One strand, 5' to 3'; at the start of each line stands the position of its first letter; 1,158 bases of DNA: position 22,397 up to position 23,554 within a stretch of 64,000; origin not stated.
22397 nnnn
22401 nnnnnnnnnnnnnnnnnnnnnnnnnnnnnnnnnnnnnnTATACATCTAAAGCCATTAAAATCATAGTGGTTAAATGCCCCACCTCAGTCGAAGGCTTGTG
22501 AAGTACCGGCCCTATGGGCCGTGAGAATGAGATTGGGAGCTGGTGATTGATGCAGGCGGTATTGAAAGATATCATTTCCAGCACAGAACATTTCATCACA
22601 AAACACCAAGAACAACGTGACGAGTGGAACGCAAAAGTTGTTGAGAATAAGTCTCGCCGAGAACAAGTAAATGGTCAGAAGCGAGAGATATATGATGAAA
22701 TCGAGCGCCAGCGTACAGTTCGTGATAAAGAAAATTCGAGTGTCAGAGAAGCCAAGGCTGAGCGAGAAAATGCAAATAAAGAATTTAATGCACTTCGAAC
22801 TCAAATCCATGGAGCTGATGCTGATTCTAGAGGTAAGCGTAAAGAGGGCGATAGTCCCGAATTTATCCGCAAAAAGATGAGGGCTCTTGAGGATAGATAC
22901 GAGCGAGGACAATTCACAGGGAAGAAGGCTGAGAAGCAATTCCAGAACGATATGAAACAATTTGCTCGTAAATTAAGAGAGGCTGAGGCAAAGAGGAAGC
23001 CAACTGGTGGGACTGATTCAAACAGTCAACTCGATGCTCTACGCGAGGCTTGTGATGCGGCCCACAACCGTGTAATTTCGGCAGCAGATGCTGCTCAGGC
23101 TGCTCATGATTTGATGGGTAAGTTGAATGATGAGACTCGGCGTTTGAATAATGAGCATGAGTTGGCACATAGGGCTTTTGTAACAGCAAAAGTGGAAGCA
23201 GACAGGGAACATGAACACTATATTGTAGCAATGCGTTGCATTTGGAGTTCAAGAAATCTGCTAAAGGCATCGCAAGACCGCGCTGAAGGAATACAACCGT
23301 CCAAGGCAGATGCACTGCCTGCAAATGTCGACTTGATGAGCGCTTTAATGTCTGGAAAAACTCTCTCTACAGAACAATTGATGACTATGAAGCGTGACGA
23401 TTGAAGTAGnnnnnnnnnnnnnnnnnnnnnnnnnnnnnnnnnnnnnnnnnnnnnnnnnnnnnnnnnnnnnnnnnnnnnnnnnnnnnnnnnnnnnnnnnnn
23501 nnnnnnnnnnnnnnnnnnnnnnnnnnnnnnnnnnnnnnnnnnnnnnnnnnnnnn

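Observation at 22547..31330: Cluster of four COG1340-like coiled-coil paralogues with heptad-phased His: candidate filament or metal-binding scaffold system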

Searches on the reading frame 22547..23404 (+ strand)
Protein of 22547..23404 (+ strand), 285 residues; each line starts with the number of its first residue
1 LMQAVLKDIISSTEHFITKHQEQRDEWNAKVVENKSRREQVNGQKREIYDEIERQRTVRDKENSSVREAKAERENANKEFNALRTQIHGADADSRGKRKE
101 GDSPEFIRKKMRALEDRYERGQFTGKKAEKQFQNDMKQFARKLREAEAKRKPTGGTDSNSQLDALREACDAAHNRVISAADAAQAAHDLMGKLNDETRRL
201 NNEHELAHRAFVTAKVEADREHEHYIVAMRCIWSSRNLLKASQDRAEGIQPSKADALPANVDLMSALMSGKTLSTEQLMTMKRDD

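Call 3: search_protein_families(library=pfam, proteins=[window:22547-23404:+], max_evalue=0.1)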
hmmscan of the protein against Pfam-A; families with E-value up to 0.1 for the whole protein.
window:22547-23404:+ (285 aa): 2 families
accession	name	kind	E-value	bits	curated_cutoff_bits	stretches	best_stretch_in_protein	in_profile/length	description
PF23435.1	DUF7121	-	9.4e-12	45.4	29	1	20-283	44-303/307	Family of unknown function (DUF7121)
PF17770.6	RNase_J_C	-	0.043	15.2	23.8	1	86-152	26-93/102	Ribonuclease J C-terminal domain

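Call 4: search_protein_families(library=ncbifam, proteins=[window:22547-23404:+], max_evalue=0.1)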
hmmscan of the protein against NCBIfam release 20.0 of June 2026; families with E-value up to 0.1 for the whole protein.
window:22547-23404:+ (285 aa): 1 family
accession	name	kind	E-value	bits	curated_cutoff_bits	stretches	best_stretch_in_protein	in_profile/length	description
TIGR02168.1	SMC_prok_B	equivalog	0.00043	18.1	567.35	1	17-218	234-437/1181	chromosome segregation protein SMC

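Call 14: find_homologous_proteins(query=window:22547-23404:+, max_evalue=0.001)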
Query window:22547-23404:+ (285 aa): 49 proteins with E <= 0.001 among 1924 candidates.
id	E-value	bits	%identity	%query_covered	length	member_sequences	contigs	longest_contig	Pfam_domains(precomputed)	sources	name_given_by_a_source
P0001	4.7e-177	605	100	100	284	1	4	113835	PF23435.3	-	-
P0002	7.3e-159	545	88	100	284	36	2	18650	PF23435.3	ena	-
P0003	1.3e-153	528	85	100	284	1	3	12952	PF23435.3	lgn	-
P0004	5.8e-150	516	83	100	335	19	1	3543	PF23435.3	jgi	jgi:uncharacterized coiled-coil DUF342 family protein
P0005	1.7e-133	462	76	100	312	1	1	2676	PF23435.3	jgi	-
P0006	2.0e-133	462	76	100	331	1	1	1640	PF23435.3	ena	-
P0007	6.3e-133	460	76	100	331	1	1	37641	PF23435.3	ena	-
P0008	6.8e-133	460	76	100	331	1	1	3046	PF23435.3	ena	-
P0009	8.0e-133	460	76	100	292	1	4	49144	PF23435.3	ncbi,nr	ncbi:MAG TPA: hypothetical protein EYM81_05390 [Candidatus Poseidoniales archaeon]|nr:hypothetical p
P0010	1.0e-132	460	76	100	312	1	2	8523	PF23435.3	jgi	-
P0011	1.1e-132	460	77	100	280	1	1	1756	PF23435.3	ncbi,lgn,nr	ncbi:MAG TPA: hypothetical protein EYN58_01225 [Candidatus Poseidoniales archaeon]|nr:hypothetical p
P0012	1.2e-132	459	76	100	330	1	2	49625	PF23435.3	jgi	-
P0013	1.9e-132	459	77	100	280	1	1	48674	PF23435.3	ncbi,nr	ncbi:MAG TPA: hypothetical protein EYO44_01905 [Candidatus Poseidoniales archaeon]|nr:hypothetical p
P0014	5.7e-129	447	75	100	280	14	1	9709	PF23435.3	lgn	-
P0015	2.9e-128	445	75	100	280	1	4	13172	PF23435.3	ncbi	-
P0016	8.2e-128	444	75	100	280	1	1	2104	PF23435.3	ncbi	-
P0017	8.7e-126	437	73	100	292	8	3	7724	PF23435.3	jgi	jgi:uncharacterized coiled-coil DUF342 family protein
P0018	3.2e-117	409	68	100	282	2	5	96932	PF23435.3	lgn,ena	-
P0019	1.3e-103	364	63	100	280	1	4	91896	PF23435.3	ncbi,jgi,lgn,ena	-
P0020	1.4e-103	364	63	100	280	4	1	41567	PF23435.3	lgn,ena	-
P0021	1.5e-103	364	63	100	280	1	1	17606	PF23435.3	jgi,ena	-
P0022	7.9e-103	362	62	100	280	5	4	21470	PF23435.3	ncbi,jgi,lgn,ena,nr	ncbi:MAG: hypothetical protein QF479_07730 [Candidatus Poseidoniaceae archaeon]|nr:hypothetical prot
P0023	8.3e-103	362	62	100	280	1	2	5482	PF23435.3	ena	-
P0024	1.1e-101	358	62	100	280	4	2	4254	PF23435.3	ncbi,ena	-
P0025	2.2e-97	344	60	99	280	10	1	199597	PF23435.3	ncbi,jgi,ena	-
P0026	2.4e-97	344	60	100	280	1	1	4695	PF23435.3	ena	-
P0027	1.0e-96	342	60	100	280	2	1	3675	PF23435.3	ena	-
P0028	1.8e-95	338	59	99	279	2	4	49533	PF23435.3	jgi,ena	-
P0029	7.4e-95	336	58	99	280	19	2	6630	PF23435.3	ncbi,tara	tara:strand:- start:466 stop:1308 length:843 start_codon:yes stop_codon:yes gene_type:complete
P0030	2.4e-94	334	85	66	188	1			PF23435.3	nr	nr:hypothetical protein [Euryarchaeota archaeon]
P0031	7.8e-93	329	56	100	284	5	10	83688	PF23435.3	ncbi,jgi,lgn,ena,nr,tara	ncbi:MAG: hypothetical protein CMO20_04150 [Thermoplasmata archaeon]|nr:hypothetical protein [Thermo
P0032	2.0e-87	311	54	99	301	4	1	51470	PF23435.3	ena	-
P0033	7.9e-86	306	55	99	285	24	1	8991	PF23435.3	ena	-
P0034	1.8e-83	298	54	100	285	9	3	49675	PF23435.3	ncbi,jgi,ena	jgi:phosphoserine phosphatase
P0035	9.1e-83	296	53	100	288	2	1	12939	PF23435.3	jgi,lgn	jgi:phosphoserine phosphatase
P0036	2.5e-77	278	78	59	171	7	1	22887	PF23435.3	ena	-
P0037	3.4e-75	271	63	77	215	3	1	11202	PF23435.3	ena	-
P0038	1.2e-74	269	74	60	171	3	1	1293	PF23435.3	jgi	jgi:uncharacterized coiled-coil DUF342 family protein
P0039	4.2e-70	254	69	62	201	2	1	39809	PF23435.3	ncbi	ncbi:MAG: hypothetical protein CXX81_18685, partial [Methanobacteriota archaeon]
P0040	2.5e-69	252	49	100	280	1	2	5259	PF23435.3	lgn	-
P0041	9.7e-66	240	47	100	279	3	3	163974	PF23435.3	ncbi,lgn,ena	-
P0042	1.1e-65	240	70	61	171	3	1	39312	PF23435.3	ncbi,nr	ncbi:MAG TPA: hypothetical protein EYN42_04935, partial [Candidatus Poseidoniales archaeon]|nr:hypot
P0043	9.1e-56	208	54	70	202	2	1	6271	PF23435.3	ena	-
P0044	1.3e-28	119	34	98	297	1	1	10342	PF23435.3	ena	-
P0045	1.8e-14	72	28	91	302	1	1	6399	PF23435.3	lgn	-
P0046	1.1e-13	70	30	93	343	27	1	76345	PF23435.3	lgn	-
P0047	1.1e-13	70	31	93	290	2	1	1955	PF23435.3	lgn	-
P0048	9.1e-11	60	30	91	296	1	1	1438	PF23435.3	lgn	-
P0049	4.2e-10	58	29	93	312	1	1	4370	PF23435.3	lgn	-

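Call 16: search_solved_structures(query=A1, max_evalue=1, show_alignments=2)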
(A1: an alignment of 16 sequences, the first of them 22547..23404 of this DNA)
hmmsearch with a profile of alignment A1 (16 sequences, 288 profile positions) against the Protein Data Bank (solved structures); distinct sequences matched with E-value up to 1: 3.
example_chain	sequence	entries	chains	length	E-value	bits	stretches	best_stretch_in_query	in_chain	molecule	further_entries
7qnl_AAA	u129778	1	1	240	0.064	15.9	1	83-149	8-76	DARPIN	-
2p22_C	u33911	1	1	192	0.28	13.7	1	80-170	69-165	Protein SRN2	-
2l5q_A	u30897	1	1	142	0.47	13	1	166-232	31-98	Uncharacterized protein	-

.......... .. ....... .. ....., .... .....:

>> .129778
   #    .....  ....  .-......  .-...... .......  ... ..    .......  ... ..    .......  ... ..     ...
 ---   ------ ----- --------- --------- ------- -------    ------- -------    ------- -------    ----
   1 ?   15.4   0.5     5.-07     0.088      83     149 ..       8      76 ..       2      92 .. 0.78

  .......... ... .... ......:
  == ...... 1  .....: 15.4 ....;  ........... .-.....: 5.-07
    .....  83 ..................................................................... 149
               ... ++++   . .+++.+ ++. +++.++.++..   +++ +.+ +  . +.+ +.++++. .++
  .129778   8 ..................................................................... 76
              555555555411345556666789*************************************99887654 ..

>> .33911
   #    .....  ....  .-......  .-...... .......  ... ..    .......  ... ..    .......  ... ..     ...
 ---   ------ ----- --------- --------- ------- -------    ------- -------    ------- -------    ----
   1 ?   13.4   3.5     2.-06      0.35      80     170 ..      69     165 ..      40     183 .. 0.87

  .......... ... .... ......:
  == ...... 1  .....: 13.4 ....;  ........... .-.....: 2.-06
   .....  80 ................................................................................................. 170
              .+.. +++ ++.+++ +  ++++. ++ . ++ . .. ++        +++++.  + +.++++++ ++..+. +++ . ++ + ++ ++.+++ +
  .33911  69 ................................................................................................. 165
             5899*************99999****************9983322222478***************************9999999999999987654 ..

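Call 24: predict_structure(alignment_id=A1)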
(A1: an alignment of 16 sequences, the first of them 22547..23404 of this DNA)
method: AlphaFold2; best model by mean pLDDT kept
length: 285 residues; sequences in the alignment: 16
mean_pLDDT: 84.1   pTM: 0.55
mean pLDDT of the five models: 84.1, 81.5, 80.5, 80.4, 80.4
residues with pLDDT >= 90: 137; 70-90: 99; 50-70: 33; < 50: 16
segments of 3 or more residues with pLDDT < 50: 93-100, 151-155
pLDDT, mean of each block of 10 residues (from residue 1): 87 94 96 96 97 97 96 92 80 45 74 84 79 87 75 57 88 94 97 97 96 97 92 89 83 58 71 70 53
secondary structure, 60 per line:
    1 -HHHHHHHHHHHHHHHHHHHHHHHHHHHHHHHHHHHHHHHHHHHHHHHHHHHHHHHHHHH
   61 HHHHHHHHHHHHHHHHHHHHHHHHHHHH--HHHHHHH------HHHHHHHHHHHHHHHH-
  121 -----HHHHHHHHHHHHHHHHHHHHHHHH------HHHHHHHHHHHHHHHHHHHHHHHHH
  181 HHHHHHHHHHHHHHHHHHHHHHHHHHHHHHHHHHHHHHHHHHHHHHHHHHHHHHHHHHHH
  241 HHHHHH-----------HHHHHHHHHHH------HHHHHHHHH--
elements in order: H2-88 H91-97 H104-119 H126-149 H156-246 H258-268 H275-283

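Call 26: search_protein_representatives(alignment_id=A1)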
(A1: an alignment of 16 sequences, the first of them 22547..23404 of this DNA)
Query: 16 sequences, 288 profile positions. Proteins with E-value up to 0.001 (for the whole library): 1634; up to 1e-10: 963; up to 1e-30: 115. The best 150 are listed.
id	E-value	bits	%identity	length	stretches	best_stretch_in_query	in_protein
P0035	4.0e-110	384.2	-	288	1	4-288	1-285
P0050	1.3e-80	287.3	-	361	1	5-288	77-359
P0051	2.6e-77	276.4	-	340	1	5-288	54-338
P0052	4.9e-77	275.5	-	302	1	4-288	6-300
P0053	5.2e-76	272.2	-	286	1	4-288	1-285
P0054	1.9e-75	270.4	-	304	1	3-288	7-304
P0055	4.4e-70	252.7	-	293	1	6-288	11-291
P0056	9.8e-70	251.6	-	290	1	4-288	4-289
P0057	3.1e-66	240.1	-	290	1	1-288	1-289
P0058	2.9e-64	233.6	-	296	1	1-288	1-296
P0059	3.1e-63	230.2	-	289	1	1-288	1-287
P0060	3.7e-63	230.0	-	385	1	6-288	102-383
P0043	2.8e-62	227.1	-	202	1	4-205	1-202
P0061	1.7e-61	224.6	-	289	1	5-288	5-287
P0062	2.5e-61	224.0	-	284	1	4-288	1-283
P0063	7.2e-61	222.5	-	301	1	1-287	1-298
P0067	9.7e-59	215.5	-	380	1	5-286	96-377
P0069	1.4e-58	215.0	-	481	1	6-288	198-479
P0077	8.1e-56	205.9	-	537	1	5-286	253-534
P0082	1.2e-54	202.0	-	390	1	6-287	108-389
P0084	2.1e-53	198.0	-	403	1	6-286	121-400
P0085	3.7e-53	197.2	-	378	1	13-233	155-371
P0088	7.0e-51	189.7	-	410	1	6-288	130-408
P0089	8.3e-51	189.5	-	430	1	10-288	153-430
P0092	1.0e-49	185.9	-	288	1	1-288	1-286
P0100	2.4e-47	178.1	-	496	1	3-287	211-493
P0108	1.9e-43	165.3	-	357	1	13-234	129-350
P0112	1.0e-42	162.9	-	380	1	6-288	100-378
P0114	2.5e-42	161.6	-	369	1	17-231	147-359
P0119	3.3e-39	151.4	-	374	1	6-226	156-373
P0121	2.2e-38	148.7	-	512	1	20-219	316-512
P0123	2.5e-38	148.5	-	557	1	7-257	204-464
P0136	1.5e-34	136.1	-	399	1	3-254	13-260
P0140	6.6e-34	134.0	-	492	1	6-287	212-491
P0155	2.9e-31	125.3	-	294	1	1-288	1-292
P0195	3.2e-27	112.0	-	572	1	8-286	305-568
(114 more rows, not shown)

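Call 28: fold_search(model_id=the predicted structure, library=pdb)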
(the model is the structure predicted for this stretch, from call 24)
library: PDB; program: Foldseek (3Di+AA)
matches with E <= 10: 592; with E <= 0.001: 0
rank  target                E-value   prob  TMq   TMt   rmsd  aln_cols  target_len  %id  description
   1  5xg2                  4.2e-03  1.00  0.38  0.43  19.2       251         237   16  Crystal structure of a coiled-coil segment (residues 345-468 and 694-814) of Pyrococcus yayanosii Smc (released 2017-06-07)
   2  9a65_B                1.7e-02  0.99  0.35  0.19  28.8       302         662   12  Integrative model of YVAQ-MCPB by crosslinking MS and deep learning (released 2024-09-18)
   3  8i4v_A                2.6e-02  0.94  0.25  0.24  20.6       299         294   10  Cryo-EM structure of 5-subunit Smc5/6 arm region (released 2024-06-26)
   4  9e5c_6c               3.7e-02  0.97  0.30  0.03  18.9       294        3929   12  Cryo-EM structure of 96 nm repeat of microtubule doublet from T. brucei flagellum (released 2025-03-12)
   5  6rwb_A                3.9e-02  1.00  0.38  0.08  20.9       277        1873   12  Cryo-EM structure of Yersinia pseudotuberculosis TcaA-TcaB (released 2019-10-23)
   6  8dk2_D                4.1e-02  0.57  0.18  0.10  18.7       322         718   13  CryoEM structure of Pseudomonas aeruginosa PA14 JetABC in an unclamped state trapped in ATP dependent dimeric form (released 2022-10-05)
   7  6h2x                  4.5e-02  0.99  0.35  0.29  27.1       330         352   11  MukB coiled-coil elbow from E. coli (released 2019-03-06)
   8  6ixv_A                4.5e-02  0.87  0.20  0.25  26.4       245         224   14  Crystal structure of SH3BP5-Rab11a (released 2019-03-20)
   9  4tql_B                4.5e-02  0.84  0.22  0.26  45.9       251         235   15  Computationally designed three helix bundle (released 2014-10-15)
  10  9a69_B                5.2e-02  0.95  0.28  0.13  28.5       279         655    8  Integrative model of MCPB-MCPC by crosslinking MS and deep learning (released 2024-09-18)
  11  7zr1_D                6.3e-02  0.91  0.29  0.14  29.1       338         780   15  Chaetomium thermophilum Mre11-Rad50-Nbs1 complex bound to ATPyS (composite structure) (released 2023-01-11)
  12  3zx6_A                6.9e-02  1.00  0.40  0.38  20.1       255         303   11  Structure of Hamp(AF1503)-Tsr fusion - Hamp (A291V) mutant (released 2012-02-29)
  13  8wjo_B                6.9e-02  0.57  0.22  0.22  20.3       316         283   10  Cryo-EM structure of 8-subunit Smc5/6 arm region (released 2024-06-26)
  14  9y6s_7I               7.2e-02  1.00  0.55  0.05  24.1       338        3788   12  96-nm repeat of the Leishmania tarentolae doublet microtubule (released 2025-12-17)
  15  5nnv_A                7.6e-02  0.99  0.38  0.45  17.5       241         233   10  Structure of a Bacillus subtilis Smc coiled coil middle fragment (released 2017-06-21)
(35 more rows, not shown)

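Call 29: find_encoding_contigs(protein=P0046, flank=10000, max_places=3)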
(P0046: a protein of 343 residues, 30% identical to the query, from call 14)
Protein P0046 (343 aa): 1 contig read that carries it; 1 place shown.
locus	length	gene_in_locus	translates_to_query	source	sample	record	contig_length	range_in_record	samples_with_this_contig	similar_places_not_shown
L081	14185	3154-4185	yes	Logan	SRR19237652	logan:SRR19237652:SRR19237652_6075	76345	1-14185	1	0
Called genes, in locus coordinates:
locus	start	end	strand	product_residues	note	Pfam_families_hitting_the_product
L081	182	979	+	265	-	PF04055:Radical_SAM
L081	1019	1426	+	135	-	PF01243:PNPOx_N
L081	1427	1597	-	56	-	-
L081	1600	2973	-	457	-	PF00206:Lyase_1, PF10397:ADSL_C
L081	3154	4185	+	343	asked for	PF23435:DUF7121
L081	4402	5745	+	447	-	PF02881:SRP54_N, PF00448:SRP54, PF02978:SRP_SPB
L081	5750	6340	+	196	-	PF04013:Methyltrn_RNA_2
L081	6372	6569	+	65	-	PF09889:DUF2116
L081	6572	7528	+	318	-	PF01467:CTP_transf_like, PF01931:NTPase_I-T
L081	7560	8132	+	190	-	PF01012:ETF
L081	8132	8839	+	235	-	PF01012:ETF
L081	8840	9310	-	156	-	PF00578:AhpC-TSA, PF08534:Redoxin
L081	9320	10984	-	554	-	PF03483:B3_4, PF03484:B5, PF17759:tRNA_synthFbeta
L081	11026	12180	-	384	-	PF00368:HMG-CoA_red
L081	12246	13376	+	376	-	-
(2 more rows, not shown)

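Call 34: list_cluster_members(proteins=[P0050, P0052, P0057, P0063, P0069, P0077, P0092, P0123, P0155, P0195])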
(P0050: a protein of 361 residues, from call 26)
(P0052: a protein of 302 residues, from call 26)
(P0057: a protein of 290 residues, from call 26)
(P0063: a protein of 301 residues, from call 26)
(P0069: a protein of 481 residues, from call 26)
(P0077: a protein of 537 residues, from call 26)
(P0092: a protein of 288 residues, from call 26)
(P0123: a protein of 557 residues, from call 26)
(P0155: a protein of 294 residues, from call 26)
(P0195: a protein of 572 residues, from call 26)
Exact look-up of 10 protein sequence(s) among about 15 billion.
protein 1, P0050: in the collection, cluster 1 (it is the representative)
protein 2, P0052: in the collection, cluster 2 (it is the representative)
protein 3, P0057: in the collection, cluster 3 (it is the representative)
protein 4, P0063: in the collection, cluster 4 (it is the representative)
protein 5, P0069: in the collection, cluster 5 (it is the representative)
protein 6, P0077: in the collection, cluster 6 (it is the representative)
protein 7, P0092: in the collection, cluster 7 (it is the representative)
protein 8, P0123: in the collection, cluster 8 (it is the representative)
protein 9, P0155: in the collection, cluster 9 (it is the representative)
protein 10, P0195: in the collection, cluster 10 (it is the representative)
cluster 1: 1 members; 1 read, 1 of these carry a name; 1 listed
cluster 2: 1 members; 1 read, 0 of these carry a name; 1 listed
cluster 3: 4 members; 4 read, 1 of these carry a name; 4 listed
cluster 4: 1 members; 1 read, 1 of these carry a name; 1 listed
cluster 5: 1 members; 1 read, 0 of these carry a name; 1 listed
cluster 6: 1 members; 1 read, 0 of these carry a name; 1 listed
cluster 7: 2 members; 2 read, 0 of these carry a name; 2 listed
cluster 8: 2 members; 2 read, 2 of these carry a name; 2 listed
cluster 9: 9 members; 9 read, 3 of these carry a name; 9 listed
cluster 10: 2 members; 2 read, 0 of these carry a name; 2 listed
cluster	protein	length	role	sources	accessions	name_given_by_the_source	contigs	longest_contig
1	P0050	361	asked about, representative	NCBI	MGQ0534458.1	MAG: coiled-coil protein, partial [Methanobacteriota archaeon]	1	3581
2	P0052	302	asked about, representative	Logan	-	-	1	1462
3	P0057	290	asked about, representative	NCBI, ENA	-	-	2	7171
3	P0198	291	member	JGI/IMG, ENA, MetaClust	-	\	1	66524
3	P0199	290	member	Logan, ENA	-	-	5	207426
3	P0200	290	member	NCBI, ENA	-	-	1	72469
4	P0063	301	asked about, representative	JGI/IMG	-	uncharacterized coiled-coil DUF342 family protein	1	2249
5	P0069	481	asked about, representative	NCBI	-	-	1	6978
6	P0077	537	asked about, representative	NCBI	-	-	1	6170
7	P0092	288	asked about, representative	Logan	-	-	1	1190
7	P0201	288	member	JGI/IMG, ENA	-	-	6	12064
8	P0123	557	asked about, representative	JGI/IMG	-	uncharacterized coiled-coil DUF342 family protein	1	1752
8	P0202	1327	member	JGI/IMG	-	uncharacterized coiled-coil DUF342 family protein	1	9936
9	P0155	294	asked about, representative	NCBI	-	-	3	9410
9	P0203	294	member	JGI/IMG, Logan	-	uncharacterized coiled-coil DUF342 family protein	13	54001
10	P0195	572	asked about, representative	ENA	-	-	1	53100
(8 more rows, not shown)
